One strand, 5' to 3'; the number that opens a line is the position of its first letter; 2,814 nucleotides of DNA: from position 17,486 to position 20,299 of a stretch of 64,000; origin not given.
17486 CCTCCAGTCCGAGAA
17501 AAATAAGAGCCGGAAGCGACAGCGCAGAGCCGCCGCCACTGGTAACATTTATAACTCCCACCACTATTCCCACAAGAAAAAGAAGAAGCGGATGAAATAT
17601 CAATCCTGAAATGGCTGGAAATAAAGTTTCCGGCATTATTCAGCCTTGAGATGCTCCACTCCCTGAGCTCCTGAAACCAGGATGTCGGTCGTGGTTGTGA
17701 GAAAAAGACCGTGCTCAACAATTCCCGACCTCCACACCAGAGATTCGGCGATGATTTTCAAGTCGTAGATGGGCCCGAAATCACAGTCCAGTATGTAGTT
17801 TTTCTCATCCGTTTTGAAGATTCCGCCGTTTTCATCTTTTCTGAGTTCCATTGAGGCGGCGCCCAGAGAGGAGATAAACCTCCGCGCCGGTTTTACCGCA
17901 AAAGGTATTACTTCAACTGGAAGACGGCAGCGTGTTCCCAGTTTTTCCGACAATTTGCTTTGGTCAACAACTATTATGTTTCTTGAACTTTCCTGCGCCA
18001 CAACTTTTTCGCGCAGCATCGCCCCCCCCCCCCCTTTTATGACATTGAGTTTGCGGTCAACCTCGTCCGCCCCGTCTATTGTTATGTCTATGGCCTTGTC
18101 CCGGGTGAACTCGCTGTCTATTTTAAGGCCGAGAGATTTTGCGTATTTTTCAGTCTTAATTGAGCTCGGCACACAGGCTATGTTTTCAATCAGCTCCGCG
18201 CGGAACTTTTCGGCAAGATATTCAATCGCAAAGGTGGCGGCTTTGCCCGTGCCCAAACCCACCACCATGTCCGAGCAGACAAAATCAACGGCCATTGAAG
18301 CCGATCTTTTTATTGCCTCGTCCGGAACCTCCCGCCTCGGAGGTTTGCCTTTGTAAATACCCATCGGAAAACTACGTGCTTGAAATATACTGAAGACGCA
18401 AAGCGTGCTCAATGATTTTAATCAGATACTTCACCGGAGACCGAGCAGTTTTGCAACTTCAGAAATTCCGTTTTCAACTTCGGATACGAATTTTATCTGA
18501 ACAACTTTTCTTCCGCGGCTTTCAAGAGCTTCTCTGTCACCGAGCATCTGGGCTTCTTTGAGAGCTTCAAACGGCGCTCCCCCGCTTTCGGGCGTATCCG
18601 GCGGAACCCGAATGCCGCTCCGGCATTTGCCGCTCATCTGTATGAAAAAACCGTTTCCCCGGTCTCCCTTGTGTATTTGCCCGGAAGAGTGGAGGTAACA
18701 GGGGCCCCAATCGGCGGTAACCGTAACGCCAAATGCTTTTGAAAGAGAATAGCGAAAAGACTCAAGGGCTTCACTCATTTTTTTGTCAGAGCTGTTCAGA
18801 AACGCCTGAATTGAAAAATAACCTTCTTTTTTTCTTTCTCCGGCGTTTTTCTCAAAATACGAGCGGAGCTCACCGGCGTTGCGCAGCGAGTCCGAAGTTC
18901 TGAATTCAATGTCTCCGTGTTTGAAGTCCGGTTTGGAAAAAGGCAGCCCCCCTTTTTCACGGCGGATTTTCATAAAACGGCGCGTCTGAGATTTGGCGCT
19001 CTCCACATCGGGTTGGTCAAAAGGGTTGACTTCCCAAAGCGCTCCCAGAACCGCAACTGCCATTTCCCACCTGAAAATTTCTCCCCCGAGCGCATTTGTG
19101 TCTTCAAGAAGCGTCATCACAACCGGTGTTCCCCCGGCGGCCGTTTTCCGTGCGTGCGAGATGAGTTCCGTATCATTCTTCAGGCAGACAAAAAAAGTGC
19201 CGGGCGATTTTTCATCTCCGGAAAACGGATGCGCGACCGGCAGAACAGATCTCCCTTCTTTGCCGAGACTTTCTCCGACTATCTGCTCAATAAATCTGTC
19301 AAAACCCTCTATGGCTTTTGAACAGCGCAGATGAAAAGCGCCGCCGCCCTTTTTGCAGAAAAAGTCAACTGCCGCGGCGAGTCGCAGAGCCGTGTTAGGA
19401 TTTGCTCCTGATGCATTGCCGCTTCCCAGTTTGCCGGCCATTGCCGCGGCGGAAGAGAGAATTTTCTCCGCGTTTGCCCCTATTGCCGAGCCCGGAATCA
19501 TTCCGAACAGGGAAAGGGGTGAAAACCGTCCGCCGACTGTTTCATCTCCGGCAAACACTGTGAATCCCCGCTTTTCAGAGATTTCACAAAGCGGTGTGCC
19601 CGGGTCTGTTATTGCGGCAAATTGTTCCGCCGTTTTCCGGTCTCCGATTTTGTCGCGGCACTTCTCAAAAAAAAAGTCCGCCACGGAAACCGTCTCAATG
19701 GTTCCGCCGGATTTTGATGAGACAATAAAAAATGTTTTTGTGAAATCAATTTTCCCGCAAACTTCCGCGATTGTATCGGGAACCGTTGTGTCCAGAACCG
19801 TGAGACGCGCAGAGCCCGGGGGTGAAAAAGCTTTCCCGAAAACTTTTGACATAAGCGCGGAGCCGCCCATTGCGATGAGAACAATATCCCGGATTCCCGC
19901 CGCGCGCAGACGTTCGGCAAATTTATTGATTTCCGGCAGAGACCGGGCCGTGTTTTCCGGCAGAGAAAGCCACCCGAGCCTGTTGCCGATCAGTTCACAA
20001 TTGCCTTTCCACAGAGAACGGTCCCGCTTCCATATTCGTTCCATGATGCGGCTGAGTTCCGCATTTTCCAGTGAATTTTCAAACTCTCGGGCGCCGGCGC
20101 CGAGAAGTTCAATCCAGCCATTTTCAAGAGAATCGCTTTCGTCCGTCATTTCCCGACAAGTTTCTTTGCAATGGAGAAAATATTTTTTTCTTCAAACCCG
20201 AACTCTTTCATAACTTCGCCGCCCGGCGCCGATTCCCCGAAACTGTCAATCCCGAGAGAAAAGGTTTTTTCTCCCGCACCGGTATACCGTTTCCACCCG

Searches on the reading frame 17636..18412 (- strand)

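Call 64: search_protein_families(library=pfam, proteins=[window:17636-18412:-], max_evalue=0.00001)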
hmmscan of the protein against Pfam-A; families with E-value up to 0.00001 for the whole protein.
window:17636-18412:- (258 aa): 1 family
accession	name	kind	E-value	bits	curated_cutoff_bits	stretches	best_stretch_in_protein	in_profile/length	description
PF06026.20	Rib_5-P_isom_A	-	1.7e-52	178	26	1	80-251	2-173/173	Ribose 5-phosphate isomerase A (phosphoriboisomerase A)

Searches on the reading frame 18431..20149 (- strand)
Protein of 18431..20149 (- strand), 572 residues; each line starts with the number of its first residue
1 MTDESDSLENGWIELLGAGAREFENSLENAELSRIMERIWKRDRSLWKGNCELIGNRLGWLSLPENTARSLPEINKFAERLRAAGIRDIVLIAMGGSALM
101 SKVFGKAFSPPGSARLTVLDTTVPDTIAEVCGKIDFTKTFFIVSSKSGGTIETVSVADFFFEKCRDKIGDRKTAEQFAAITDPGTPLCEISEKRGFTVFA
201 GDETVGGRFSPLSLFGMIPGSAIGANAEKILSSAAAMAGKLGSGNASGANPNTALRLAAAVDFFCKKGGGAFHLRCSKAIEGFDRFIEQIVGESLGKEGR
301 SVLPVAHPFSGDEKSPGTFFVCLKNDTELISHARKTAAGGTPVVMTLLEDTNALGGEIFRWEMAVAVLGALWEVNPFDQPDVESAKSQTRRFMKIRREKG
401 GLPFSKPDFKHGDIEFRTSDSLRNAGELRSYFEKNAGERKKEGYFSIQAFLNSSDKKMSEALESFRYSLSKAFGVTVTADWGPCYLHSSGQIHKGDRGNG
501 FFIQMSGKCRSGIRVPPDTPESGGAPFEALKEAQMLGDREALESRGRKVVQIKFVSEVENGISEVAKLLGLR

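Call 64: search_protein_families(library=pfam, proteins=[window:18431-20149:-], max_evalue=0.00001)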
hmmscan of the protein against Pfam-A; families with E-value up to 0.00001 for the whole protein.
window:18431-20149:- (572 aa): 1 family
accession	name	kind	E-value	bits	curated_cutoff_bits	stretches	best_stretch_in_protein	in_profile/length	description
PF00342.24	PGI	-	2.2e-15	56.7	22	1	85-297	95-308/486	Phosphoglucose isomerase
